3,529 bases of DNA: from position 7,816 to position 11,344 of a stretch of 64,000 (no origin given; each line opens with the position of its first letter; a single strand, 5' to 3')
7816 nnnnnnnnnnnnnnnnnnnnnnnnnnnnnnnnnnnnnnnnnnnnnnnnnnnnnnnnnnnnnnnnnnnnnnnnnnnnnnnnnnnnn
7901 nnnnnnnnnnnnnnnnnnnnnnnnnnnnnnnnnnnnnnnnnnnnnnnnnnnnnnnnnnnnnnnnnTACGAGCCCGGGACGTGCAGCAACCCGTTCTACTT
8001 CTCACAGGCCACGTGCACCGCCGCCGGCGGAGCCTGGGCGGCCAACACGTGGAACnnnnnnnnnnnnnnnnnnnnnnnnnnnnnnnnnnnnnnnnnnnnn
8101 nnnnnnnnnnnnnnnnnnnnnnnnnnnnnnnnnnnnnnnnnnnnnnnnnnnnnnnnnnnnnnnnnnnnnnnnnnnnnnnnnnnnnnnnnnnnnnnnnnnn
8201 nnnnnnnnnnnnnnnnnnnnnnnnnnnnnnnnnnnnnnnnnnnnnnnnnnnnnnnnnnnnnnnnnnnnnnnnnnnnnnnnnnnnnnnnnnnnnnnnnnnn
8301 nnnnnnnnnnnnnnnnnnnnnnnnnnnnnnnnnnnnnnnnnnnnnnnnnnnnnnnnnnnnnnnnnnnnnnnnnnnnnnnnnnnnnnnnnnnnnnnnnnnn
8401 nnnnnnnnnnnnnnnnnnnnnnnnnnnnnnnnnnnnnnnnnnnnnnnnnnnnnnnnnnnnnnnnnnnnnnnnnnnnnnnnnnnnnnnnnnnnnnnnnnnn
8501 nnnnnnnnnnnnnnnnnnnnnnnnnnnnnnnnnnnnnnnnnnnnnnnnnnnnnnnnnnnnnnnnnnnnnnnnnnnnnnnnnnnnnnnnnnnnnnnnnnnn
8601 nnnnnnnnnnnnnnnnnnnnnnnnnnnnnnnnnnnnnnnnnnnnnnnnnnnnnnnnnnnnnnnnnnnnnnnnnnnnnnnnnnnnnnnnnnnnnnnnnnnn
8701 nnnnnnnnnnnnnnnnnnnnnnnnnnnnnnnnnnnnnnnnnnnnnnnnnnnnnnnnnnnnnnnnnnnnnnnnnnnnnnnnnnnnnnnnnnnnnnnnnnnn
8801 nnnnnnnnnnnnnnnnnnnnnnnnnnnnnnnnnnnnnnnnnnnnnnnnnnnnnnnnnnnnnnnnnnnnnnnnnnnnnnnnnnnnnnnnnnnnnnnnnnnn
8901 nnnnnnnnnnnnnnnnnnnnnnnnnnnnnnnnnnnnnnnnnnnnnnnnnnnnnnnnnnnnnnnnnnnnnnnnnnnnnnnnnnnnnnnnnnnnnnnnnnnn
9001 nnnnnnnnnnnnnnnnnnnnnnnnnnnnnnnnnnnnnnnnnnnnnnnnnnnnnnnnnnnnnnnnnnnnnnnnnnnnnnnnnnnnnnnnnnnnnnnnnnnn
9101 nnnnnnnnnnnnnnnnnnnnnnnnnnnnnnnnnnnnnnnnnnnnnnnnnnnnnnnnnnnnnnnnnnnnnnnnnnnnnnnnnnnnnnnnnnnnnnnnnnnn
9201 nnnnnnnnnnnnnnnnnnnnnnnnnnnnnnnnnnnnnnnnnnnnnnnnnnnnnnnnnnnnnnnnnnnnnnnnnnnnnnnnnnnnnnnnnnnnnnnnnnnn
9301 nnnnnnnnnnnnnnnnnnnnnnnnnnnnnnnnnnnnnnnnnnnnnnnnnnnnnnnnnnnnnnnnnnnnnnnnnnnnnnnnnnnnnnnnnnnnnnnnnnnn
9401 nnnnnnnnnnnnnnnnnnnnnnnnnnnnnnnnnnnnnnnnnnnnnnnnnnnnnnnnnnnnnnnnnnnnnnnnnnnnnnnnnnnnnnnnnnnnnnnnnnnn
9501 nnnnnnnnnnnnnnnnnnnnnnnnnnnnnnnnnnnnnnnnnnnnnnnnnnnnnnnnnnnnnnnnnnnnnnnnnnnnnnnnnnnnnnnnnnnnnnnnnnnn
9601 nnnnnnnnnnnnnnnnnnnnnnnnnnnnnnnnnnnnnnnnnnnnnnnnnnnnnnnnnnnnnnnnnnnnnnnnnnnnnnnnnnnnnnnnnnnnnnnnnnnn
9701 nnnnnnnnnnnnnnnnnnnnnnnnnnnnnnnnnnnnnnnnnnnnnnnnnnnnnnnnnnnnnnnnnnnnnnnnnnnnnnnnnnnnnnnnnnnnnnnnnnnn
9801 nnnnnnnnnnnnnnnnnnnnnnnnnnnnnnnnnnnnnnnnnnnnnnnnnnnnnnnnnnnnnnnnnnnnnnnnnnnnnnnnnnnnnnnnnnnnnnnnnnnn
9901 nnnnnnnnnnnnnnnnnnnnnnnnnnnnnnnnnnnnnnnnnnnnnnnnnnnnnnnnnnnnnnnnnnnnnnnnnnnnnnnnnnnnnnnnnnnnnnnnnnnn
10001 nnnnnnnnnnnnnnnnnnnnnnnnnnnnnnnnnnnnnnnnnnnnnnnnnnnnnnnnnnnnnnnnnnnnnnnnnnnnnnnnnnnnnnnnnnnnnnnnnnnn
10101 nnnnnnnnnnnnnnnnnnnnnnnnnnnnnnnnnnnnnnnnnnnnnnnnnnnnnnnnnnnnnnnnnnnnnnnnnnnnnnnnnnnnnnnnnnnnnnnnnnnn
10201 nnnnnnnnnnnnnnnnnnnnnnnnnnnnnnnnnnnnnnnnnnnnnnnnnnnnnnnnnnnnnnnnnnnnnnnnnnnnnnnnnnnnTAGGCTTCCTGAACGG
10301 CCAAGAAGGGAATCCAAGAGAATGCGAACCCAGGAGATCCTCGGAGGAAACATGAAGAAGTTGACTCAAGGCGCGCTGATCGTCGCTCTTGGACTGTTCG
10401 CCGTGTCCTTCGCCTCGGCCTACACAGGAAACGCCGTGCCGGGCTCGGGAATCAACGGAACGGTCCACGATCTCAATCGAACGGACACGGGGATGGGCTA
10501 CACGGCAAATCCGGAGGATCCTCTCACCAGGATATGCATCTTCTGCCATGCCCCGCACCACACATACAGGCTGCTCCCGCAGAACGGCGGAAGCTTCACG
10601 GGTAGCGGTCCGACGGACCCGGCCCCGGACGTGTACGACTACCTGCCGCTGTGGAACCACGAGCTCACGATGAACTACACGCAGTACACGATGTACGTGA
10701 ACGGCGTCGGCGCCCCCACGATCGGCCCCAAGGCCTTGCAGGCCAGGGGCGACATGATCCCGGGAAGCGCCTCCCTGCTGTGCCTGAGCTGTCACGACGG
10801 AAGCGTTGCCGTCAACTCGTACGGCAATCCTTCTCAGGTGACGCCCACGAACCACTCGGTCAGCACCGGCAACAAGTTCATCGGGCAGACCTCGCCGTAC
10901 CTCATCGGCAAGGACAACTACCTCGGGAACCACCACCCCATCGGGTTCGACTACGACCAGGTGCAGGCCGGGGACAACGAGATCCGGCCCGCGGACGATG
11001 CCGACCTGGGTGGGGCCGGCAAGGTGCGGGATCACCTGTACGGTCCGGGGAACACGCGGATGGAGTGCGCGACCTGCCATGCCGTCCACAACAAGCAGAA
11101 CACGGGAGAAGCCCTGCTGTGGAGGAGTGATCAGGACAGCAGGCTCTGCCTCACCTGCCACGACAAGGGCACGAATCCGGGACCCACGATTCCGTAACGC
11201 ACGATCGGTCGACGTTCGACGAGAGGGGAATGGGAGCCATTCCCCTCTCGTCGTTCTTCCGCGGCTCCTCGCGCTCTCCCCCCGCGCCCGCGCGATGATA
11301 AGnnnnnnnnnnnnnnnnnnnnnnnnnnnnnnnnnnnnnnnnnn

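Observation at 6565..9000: Reiterated Cys/Trp mini-repeat (C-x3-[GAS]-G-x-W) in the giant cytochrome, densest at 7591-8349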

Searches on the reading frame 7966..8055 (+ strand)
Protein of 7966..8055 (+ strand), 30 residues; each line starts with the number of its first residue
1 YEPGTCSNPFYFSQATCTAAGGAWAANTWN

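Call 21: search_protein_representatives(alignment_id=A1)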
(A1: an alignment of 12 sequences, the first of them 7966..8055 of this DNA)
Query: 12 sequences, 30 profile positions. Proteins with E-value up to 0.001 (for the whole library): 286; up to 1e-10: 47; up to 1e-30: 3. The best 150 are listed.
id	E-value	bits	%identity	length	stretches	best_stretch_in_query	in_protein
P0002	3.3e-90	310.5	-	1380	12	2-30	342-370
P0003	5.6e-39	147.3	-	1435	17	4-27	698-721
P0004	3.6e-35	135.2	-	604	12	2-26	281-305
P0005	1.0e-26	108.2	-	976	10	4-25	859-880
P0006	1.3e-20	88.9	-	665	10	2-25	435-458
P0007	3.2e-20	87.6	-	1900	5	4-27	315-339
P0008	3.8e-20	87.4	-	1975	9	6-29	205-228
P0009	8.2e-20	86.3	-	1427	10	3-29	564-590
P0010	1.9e-19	85.1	-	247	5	1-21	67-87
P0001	1.1e-18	82.7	-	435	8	3-24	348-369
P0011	1.9e-18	82.0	-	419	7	4-25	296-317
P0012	2.4e-18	81.6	-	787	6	3-26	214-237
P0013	7.0e-18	80.1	-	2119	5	4-29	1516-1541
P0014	3.4e-17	77.9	-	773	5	3-26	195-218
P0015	2.0e-16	75.5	-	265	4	3-28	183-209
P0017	6.7e-16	73.8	-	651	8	2-28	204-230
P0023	3.2e-14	68.5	-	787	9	9-26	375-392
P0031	5.2e-13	64.6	-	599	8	5-25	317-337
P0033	2.0e-12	62.7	-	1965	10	4-25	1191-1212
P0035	2.6e-12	62.4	-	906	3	3-28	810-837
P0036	2.7e-12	62.3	-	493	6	4-27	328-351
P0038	7.9e-12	60.8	-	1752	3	4-28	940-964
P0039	8.1e-12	60.8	-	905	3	5-29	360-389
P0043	7.1e-11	57.8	-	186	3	5-26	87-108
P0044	7.2e-11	57.8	-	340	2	4-26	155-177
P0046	8.5e-11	57.5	-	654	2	2-25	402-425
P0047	9.1e-11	57.5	-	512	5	6-27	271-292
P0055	5.0e-10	55.1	-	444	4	4-26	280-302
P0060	8.0e-10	54.5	-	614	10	4-21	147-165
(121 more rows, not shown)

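Call 23: search_protein_families(library=pfam, proteins=[P0004, P0005, P0010, P0011, P0012, P0015, P0017, P0043, P0044, P0046], max_evalue=0.1)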
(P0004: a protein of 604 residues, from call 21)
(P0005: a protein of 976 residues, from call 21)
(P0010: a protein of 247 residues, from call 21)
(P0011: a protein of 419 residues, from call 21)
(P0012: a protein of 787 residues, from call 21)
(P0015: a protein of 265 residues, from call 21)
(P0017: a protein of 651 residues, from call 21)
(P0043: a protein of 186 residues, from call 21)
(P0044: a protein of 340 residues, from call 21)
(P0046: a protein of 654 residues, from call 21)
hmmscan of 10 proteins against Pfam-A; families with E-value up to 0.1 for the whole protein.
P0004 (604 aa): 1 family
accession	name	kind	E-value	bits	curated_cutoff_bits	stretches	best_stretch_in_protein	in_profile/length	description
PF07963.17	N_methyl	-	9.4e-06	25.4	21.2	1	9-34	1-26/27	Prokaryotic N-terminal methylation motif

P0005 (976 aa): 1 family
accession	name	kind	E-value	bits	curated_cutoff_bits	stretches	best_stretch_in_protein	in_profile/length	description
PF07822.16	Toxin_13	-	0.00021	21.8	21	1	801-847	3-49/55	Neurotoxin B-IV-like protein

P0010 (247 aa): 0 families

P0011 (419 aa): 1 family
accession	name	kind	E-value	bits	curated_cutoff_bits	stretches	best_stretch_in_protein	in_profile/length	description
PF21430.3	DTP-pb9_B-dom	-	0.0075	16.7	27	1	109-140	32-63/85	Distal tail protein pb9, B domain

P0012 (787 aa): 2 families
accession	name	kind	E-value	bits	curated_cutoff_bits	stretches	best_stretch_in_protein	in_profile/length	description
PF03906.20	Phage_T7_tail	-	0.0024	18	25.2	1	9-94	8-89/157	Phage T7 tail fibre protein, N-terminal domain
PF21061.3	Reovirus_L2_7th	-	0.068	13.6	27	0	256-289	9-42/99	Reovirus core-spike protein lambda-2 (L2), 7th domain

P0015 (265 aa): 1 family
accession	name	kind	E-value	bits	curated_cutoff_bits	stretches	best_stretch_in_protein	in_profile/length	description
PF09215.16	Phage-Gp8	-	0.075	12.5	25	0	169-212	125-168/337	Bacteriophage T4, Gp8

P0017 (651 aa): 1 family
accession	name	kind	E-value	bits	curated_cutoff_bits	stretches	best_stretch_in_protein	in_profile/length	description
PF11617.13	Cu-binding_MopE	-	0.0001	22.9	27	1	239-258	8-26/30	Putative metal-binding motif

P0043 (186 aa): 0 families

P0044 (340 aa): 1 family
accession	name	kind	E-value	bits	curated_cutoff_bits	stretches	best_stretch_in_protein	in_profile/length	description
PF09215.16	Phage-Gp8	-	0.028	13.9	25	0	146-179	131-165/337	Bacteriophage T4, Gp8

P0046 (654 aa): 4 families
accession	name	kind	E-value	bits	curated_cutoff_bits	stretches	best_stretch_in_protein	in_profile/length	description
PF16640.11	Big_3_5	-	2.4e-13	50.9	35.5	1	80-163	1-86/88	Bacterial Ig-like domain (group 3)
PF09327.17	Phage_Tail_Tip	-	1.2e-06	28.7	22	1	449-503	3-66/139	Bacteriophage tail tip fiber protein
PF09215.16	Phage-Gp8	-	0.00028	20.5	25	1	506-553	139-188/337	Bacteriophage T4, Gp8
PF22670.1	Gp10_D3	-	0.087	13.5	27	0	508-531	64-87/122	Baseplate wedge protein gp10 domain 3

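Call 25: list_cluster_members(proteins=[P0002, P0004, P0005, P0007, P0008, P0012, P0023, P0033, P0046, P0001])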
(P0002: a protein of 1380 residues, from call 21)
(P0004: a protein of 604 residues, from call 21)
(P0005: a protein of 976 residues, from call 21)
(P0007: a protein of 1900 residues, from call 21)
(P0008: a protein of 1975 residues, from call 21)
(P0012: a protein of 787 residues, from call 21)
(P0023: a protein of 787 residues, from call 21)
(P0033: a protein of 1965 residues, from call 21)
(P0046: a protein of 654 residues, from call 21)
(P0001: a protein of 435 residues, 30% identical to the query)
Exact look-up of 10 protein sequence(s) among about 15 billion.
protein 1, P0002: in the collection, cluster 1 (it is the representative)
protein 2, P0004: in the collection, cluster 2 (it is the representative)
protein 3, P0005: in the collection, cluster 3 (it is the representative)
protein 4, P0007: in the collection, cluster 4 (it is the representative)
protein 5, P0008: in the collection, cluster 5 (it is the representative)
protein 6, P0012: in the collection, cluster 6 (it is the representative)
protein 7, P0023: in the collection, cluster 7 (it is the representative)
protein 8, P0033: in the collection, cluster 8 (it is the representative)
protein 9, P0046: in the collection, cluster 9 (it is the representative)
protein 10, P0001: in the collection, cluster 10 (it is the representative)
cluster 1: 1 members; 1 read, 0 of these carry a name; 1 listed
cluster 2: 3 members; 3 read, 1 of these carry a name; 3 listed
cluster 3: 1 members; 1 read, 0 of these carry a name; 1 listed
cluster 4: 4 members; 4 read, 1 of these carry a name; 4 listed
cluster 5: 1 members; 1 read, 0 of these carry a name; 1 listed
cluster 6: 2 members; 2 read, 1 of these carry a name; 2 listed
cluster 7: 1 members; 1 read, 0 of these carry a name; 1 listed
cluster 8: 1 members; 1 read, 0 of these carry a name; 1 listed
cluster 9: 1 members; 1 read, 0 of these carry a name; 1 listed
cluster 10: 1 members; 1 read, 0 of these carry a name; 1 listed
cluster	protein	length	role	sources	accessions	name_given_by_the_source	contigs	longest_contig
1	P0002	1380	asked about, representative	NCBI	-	-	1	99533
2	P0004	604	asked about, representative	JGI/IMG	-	-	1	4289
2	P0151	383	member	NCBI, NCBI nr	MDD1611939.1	MAG: prepilin-type N-terminal cleavage/methylation domain-containing protein, partial ... | prepilin-type N-terminal cleavage/methylation domain-containing protein [Methylococcaceae ...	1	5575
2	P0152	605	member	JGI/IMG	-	-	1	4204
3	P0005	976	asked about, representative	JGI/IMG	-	-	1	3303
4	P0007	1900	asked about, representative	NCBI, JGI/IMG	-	-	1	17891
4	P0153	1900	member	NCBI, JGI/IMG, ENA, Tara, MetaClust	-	strand:- start:5794 stop:11496 length:5703 start_codon:yes stop_codon:yes ... | TARA_133_DCM_0.22-3_scaffold327939_1_gene387257 "" ""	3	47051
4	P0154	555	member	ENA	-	-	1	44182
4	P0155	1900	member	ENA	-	-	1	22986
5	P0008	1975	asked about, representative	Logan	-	-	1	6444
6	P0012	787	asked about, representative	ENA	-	-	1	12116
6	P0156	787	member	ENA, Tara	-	strand:+ start:5489 stop:7852 length:2364 start_codon:yes stop_codon:yes ...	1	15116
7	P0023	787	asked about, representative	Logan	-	-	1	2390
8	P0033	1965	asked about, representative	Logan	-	-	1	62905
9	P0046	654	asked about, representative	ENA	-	-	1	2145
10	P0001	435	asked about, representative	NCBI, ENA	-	-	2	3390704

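Call 55: list_cluster_members(proteins=[P0031, P0036, P0047, P0055, P0060, P0011, P0039, P0013, P0035, P0038])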
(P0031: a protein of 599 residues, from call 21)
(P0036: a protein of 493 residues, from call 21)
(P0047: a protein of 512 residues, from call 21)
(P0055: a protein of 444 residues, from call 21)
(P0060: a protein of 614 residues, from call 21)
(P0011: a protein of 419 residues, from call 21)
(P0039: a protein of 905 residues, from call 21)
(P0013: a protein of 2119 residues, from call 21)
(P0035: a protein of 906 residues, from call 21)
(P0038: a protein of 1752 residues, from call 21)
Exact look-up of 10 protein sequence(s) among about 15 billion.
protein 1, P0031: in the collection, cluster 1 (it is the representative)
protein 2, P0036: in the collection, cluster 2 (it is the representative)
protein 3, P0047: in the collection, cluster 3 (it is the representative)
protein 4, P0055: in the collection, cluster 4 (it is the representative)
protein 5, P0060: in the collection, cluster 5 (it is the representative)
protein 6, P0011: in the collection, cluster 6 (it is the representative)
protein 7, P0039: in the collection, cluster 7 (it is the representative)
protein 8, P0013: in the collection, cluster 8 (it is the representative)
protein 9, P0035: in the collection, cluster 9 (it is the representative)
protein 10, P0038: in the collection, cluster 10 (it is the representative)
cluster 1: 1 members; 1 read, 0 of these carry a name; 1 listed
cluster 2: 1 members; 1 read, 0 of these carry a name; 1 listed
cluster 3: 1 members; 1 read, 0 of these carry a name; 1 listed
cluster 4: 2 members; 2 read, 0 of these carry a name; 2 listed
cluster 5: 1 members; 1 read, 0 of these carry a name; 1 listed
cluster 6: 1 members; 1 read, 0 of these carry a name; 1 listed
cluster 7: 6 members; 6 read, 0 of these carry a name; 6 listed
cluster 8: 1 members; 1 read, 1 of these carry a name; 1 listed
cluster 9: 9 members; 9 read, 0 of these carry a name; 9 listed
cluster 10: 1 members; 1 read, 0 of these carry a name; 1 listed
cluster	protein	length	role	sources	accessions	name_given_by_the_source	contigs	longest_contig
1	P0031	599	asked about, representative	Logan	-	-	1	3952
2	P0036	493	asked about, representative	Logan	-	-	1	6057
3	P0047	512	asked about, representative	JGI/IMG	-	-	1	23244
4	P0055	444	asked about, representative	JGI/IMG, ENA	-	-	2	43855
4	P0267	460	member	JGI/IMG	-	-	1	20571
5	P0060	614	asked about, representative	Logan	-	-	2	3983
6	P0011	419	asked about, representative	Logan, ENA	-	-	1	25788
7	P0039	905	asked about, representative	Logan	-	-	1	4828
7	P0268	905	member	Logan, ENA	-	-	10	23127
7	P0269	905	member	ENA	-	-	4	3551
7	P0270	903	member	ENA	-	-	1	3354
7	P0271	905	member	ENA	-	-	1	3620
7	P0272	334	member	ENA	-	-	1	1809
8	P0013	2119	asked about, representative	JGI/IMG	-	hypothetical protein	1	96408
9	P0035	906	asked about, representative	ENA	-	-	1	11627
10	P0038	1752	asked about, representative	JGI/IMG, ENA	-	-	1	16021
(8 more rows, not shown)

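Call 73: predict_structure(alignment_id=A7)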
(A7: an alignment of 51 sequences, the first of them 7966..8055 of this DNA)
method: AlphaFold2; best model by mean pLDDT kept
length: 30 residues; sequences in the alignment: 51
mean_pLDDT: 80.0   pTM: 0.39
mean pLDDT of the five models: 80.0, 79.0, 78.6, 78.3, 76.9
residues with pLDDT >= 90: 3; 70-90: 21; 50-70: 5; < 50: 1
segments of 3 or more residues with pLDDT < 50: none
pLDDT, mean of each block of 10 residues (from residue 1): 77 87 76
secondary structure, 60 per line:
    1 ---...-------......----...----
elements in order: E4-6 H14-19 E24-26

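Call 75: fold_search(model_id=the predicted structure, library=pdb)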
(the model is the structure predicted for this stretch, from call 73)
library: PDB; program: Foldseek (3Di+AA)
matches with E <= 10: 2; with E <= 0.001: 0
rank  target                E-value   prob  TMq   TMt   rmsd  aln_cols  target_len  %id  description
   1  1n7z_A                3.5e+00  0.60  0.77  0.08   0.8        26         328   27  Structure and location of gene product 8 in the bacteriophage T4 baseplate (released 2003-06-10)
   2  9ayg                  6.6e+00  0.08  0.48  0.03   3.1        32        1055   25  Cryo-EM structure of apo state human Cav3.2 (released 2024-04-24)

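Call 81: fold_search(model_id=the predicted structure, library=viral)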
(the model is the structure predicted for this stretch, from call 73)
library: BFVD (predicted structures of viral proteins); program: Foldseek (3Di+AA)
matches with E <= 10: 11; with E <= 0.001: 0
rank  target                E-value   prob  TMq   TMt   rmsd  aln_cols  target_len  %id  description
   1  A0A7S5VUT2            1.6e-01  0.99  0.77  0.11   1.3        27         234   48  (no name in the UniProt tables at hand)
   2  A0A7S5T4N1            6.8e-01  0.72  0.61  0.05   1.5        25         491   48  (no name in the UniProt tables at hand)
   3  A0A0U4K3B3            1.1e+00  0.91  0.79  0.08   0.8        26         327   27  (no name in the UniProt tables at hand)
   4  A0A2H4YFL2            1.4e+00  0.85  0.81  0.15   1.7        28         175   25  Baseplate wedge subunit [Aeromonas phage Ah1]
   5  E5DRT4                1.5e+00  0.63  0.63  0.02   1.5        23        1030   22  Gp9plus10 baseplate wedge tail fiber connector and baseplate wedge subunit and tail pin [Aeromonas phage 65]
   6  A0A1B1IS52            1.9e+00  0.60  0.68  0.08   1.0        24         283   33  (no name in the UniProt tables at hand)
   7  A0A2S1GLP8            2.3e+00  0.33  0.58  0.04   1.9        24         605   38  Baseplate wedge protein gp10 [Erwinia phage Cronus]
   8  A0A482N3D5            4.1e+00  0.25  0.61  0.05   1.7        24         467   21  Putative baseplate wedge subunit and tail pin [Escherichia phage vB_EcoM_R5505]
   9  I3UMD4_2              4.7e+00  0.14  0.57  0.03   2.5        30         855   33  Tail protein [Colwellia phage 9A]
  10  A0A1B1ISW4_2          6.7e+00  0.12  0.62  0.03   2.3        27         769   30  (no name in the UniProt tables at hand)
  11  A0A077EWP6            7.8e+00  0.02  0.34  0.12   3.3        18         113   28  VP1 (Fragment) [Duck hepatitis A virus type 1]

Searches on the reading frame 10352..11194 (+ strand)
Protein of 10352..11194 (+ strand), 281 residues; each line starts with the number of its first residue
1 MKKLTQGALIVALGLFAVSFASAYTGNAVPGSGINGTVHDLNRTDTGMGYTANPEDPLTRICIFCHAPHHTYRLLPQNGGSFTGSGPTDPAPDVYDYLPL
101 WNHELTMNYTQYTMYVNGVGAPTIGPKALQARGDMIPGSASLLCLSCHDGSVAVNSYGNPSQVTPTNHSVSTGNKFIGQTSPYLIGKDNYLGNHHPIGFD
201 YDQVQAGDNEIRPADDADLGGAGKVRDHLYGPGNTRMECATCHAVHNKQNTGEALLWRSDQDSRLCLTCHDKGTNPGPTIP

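Call 10: search_protein_families(library=pfam, proteins=[window:10352-11194:+], max_evalue=0.001)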
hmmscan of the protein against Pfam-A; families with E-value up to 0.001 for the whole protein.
window:10352-11194:+ (281 aa): 2 families
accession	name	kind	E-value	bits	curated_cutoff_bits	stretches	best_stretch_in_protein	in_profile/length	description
PF09699.15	Paired_CXXCH_1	-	3.8e-09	36.5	20.6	1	237-272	7-38/41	Doubled CXXCH motif (Paired_CXXCH_1)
PF14522.11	Cytochrome_C7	-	3.6e-06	27.1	24.8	0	235-274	12-52/67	Cytochrome c7 and related cytochrome c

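Call 57: search_protein_families(library=ncbifam, proteins=[window:10352-11194:+], max_evalue=0.01)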
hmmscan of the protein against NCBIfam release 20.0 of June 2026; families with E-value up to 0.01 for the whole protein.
window:10352-11194:+ (281 aa): 6 families
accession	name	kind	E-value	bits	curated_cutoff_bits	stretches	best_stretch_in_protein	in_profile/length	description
TIGR01905.1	paired_CXXCH_1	subfamily_domain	6.1e-07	29.3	25.2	1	238-273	8-39/41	doubled CXXCH domain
NF041028.1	decahem_GSU2203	exception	5.2e-06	25.9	325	1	235-274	173-211/317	GSU2203 family decaheme c-type cytochrome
TIGR03507.1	decahem_SO1788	subfamily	2.3e-05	23.1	209.3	1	143-272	183-278/672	OmcA/MtrC family decaheme c-type cytochrome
TIGR03508.1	decahem_SO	subfamily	6.8e-05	22.5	192.2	1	236-272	143-176/258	DmsE family decaheme c-type cytochrome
TIGR01904.2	GSu_C4xC__C2xCH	domain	0.0038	17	27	1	237-276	22-62/73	CxxxxCH/CxxCH domain c-type cytochrome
NF008659.0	PRK11659.1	equivalog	0.0048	16.6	184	1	236-272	135-169/188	cytochrome c nitrite reductase pentaheme subunit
